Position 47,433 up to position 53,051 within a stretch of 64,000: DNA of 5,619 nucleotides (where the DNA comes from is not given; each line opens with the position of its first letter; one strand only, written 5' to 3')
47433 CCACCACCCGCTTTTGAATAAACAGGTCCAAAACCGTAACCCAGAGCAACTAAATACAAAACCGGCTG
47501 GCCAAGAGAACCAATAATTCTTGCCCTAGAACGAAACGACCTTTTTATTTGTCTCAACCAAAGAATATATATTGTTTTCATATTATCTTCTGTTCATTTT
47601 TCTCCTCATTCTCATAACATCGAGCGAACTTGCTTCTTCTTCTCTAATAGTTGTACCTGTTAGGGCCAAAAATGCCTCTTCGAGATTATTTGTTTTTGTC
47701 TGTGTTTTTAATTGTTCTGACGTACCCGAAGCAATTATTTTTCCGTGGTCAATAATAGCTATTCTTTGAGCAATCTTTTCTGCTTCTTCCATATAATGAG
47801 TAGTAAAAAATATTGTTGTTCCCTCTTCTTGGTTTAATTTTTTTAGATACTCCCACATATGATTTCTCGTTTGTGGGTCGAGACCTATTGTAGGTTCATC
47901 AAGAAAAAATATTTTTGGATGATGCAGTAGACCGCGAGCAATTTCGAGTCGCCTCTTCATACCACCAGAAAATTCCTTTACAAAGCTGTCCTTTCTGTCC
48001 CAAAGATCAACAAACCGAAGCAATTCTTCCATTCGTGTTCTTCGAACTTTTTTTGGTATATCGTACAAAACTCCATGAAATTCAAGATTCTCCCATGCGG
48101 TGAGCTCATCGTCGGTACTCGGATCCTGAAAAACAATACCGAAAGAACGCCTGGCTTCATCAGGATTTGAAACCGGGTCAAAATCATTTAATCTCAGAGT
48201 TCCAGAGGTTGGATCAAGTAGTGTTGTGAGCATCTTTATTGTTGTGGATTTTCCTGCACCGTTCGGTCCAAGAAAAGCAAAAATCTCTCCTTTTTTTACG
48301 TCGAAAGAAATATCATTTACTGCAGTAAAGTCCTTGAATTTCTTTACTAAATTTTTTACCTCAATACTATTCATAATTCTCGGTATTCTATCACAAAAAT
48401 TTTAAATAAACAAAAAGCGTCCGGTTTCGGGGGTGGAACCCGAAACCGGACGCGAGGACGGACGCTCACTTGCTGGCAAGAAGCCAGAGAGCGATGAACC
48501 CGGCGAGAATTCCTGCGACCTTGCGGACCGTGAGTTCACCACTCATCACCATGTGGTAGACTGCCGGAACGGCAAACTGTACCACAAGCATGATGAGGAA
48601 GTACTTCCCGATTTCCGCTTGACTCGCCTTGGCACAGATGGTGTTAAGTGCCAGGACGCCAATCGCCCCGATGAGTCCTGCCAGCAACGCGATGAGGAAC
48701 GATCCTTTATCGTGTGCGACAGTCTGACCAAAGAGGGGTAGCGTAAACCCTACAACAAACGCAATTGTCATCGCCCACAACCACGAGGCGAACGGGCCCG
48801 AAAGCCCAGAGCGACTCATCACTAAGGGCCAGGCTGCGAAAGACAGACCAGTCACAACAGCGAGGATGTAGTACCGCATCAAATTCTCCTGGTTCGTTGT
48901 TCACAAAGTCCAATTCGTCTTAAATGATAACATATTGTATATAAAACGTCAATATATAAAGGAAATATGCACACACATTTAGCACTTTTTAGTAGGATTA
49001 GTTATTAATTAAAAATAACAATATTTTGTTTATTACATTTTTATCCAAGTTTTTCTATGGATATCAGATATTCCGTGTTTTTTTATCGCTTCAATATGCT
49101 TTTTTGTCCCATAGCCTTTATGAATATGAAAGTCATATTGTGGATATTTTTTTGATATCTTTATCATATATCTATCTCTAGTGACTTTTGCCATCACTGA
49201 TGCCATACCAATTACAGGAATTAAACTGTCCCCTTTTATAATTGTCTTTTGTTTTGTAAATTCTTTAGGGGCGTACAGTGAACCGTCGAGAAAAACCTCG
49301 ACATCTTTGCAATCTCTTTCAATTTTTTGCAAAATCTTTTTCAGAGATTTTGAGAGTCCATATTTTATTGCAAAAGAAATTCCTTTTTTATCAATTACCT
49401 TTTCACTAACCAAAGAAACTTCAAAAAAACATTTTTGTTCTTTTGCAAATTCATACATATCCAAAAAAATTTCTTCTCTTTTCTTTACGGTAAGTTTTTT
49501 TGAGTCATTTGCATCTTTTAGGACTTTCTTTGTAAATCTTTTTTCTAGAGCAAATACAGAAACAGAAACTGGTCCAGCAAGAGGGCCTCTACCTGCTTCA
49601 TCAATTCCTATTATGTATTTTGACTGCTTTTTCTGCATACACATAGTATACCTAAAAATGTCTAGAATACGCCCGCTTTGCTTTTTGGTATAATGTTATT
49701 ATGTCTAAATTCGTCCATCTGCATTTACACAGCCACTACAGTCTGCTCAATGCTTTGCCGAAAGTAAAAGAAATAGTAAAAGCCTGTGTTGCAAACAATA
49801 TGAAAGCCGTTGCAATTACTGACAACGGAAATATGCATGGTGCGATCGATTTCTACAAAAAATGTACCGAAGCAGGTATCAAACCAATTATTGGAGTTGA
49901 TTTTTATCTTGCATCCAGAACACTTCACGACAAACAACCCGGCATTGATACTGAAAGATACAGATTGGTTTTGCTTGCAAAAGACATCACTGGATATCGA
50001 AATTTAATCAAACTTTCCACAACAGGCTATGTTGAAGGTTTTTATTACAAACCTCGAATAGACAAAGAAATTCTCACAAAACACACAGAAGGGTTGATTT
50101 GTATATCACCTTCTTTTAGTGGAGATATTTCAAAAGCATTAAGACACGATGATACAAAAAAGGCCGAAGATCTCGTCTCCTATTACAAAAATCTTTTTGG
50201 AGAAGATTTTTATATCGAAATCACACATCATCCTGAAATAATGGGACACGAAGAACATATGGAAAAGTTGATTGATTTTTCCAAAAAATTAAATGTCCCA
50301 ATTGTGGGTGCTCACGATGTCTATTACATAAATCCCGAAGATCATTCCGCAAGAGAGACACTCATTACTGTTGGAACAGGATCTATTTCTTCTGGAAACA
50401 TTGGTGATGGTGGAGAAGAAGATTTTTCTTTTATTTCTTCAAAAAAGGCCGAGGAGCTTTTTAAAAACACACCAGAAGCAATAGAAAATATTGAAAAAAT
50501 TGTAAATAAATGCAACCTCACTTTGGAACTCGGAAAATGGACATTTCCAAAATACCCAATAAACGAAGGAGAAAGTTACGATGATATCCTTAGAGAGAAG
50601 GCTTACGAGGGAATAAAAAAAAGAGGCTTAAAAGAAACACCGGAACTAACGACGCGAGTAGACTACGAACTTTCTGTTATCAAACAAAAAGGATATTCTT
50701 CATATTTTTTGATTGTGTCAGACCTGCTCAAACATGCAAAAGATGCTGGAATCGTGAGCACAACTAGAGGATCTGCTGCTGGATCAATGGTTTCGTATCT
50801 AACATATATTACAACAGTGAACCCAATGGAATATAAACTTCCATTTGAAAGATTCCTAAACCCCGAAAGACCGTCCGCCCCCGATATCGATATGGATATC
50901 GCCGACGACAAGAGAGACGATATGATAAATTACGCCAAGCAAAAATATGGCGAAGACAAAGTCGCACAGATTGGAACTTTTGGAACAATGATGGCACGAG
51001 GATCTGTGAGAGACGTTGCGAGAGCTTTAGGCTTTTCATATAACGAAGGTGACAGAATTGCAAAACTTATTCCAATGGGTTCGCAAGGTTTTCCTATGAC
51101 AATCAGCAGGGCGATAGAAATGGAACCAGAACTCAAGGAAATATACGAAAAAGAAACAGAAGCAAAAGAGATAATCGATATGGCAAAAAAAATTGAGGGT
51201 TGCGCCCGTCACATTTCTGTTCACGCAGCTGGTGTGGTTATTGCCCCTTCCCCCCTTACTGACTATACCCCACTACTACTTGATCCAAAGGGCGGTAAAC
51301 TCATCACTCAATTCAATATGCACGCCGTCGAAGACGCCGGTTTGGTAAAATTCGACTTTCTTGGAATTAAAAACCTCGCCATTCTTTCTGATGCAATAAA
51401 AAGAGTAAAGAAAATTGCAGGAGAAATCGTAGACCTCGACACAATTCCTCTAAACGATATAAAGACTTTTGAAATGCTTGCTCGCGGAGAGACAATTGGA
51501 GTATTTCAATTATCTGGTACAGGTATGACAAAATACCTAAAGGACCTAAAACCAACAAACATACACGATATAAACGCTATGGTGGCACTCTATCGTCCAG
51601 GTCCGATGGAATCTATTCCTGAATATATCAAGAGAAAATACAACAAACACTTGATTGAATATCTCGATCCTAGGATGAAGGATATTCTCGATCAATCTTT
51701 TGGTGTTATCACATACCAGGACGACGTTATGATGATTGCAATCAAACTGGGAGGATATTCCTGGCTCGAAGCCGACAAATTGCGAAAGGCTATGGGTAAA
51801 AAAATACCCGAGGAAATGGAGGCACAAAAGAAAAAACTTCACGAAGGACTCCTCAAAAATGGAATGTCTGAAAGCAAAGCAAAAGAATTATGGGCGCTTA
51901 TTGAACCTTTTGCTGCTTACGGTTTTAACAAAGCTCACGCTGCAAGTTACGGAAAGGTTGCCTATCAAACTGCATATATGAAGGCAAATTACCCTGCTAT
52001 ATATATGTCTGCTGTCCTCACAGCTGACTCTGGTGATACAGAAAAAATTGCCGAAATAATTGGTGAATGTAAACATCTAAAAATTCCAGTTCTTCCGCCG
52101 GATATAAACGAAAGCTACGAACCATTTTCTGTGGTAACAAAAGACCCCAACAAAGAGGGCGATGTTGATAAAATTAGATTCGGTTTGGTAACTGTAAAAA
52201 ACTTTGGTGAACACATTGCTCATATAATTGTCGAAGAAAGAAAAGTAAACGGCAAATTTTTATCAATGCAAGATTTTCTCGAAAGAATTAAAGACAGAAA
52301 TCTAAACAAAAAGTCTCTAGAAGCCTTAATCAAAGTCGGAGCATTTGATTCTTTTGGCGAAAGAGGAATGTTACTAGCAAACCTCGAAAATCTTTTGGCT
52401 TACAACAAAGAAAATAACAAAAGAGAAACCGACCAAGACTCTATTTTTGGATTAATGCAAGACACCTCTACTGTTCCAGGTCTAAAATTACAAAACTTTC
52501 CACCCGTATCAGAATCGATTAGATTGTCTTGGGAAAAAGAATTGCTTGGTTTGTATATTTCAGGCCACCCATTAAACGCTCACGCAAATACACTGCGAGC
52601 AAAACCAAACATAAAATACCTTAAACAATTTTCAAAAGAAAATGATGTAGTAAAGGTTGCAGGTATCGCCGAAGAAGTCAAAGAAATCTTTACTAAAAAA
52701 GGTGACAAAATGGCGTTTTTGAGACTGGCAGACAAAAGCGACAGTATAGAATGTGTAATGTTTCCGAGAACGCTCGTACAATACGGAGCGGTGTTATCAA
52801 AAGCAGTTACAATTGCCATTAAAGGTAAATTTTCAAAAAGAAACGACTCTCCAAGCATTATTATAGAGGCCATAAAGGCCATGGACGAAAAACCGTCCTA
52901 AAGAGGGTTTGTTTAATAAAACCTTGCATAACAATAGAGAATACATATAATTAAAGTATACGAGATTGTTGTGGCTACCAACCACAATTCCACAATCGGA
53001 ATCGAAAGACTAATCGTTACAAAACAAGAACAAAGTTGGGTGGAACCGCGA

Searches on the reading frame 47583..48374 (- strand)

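Call 8: search_protein_families(library=pfam, proteins=[window:47583-48374:-])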
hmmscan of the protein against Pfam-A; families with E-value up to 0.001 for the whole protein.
window:47583-48374:- (263 aa): 6 families
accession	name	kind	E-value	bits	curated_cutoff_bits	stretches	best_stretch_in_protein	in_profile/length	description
PF00005.33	ABC_tran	-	4e-35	121.8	25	1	19-162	1-136/137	ABC transporter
PF13304.12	AAA_21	-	5.8e-11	43.4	27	1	135-193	238-298/304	AAA domain, putative AbiEii toxin, Type IV TA system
PF13175.12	AAA_15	-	6.6e-09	36.3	32.1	0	154-193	330-369/374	AAA ATPase domain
PF02463.25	SMC_N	-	2.1e-05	24.5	40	0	10-66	7-62/220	RecF/RecN/SMC N terminal domain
PF13555.12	AAA_29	-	3.2e-05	24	27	1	20-63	15-55/61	P-loop containing region of AAA domain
PF13476.12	AAA_23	-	0.00053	21.1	27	0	12-59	6-49/201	AAA domain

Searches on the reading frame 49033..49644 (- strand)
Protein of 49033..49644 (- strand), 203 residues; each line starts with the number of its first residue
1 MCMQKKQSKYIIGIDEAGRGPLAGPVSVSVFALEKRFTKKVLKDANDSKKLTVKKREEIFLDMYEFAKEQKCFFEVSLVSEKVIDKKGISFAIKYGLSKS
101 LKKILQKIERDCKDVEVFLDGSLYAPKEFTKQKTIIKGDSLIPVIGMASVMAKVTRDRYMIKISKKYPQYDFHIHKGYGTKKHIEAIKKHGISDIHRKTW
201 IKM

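Call 8: search_protein_families(library=pfam, proteins=[window:49033-49644:-])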
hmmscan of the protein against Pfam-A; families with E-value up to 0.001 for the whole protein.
window:49033-49644:- (203 aa): 1 family
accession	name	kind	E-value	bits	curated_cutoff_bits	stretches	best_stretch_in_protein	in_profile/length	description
PF01351.25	RNase_HII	-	4.7e-33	115.2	25.8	1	12-202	1-198/199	Ribonuclease HII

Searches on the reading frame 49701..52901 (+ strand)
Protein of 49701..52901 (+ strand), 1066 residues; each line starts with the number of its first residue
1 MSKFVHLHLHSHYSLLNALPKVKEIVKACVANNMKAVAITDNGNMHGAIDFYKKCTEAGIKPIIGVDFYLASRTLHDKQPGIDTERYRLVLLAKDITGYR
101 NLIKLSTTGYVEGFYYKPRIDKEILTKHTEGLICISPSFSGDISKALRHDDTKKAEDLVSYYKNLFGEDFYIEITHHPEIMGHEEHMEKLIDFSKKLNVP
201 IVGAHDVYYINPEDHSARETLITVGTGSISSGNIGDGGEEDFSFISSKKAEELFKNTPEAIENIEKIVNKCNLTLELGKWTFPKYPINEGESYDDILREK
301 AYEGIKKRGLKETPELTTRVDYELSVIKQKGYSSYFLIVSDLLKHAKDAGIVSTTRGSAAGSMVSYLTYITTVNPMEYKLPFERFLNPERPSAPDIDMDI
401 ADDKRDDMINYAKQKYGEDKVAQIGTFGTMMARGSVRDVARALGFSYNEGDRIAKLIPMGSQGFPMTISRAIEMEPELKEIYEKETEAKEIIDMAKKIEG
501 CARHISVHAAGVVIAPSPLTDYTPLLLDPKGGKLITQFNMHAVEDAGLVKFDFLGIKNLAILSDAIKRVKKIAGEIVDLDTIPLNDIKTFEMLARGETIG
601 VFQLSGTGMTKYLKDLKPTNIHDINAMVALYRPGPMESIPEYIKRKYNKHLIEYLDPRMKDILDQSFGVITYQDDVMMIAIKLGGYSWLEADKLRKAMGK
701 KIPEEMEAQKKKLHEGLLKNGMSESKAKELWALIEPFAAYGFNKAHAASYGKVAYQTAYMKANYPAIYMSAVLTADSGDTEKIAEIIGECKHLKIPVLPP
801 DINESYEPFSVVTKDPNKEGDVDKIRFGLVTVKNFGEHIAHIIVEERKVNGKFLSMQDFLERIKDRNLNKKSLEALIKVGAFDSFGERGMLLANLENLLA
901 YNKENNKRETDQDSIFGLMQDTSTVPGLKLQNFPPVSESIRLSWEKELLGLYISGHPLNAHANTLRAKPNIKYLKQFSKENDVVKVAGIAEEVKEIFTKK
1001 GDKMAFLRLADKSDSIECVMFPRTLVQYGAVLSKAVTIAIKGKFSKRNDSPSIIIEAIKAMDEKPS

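Call 8: search_protein_families(library=pfam, proteins=[window:49701-52901:+])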
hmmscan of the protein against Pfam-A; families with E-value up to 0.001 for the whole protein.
window:49701-52901:+ (1066 aa): 5 families
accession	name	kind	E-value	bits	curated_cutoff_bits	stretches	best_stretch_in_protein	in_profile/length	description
PF07733.18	DNA_pol3_alpha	-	3.3e-94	315.8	23.9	1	296-555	2-260/260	Bacterial DNA polymerase III alpha NTPase domain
PF02811.25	PHP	-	4.1e-53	180.5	26.4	1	6-177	1-164/164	PHP domain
PF17657.6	DNA_pol3_finger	-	7e-53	178.8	22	1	558-721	1-166/166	Bacterial DNA polymerase III alpha subunit finger domain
PF14579.12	HHH_6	-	3.3e-26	91.8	25.6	1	794-887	1-85/90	Helix-hairpin-helix motif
PF01336.31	tRNA_anti-codon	-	1.6e-08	34.8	27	1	984-1059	1-73/75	OB-fold nucleic acid binding domain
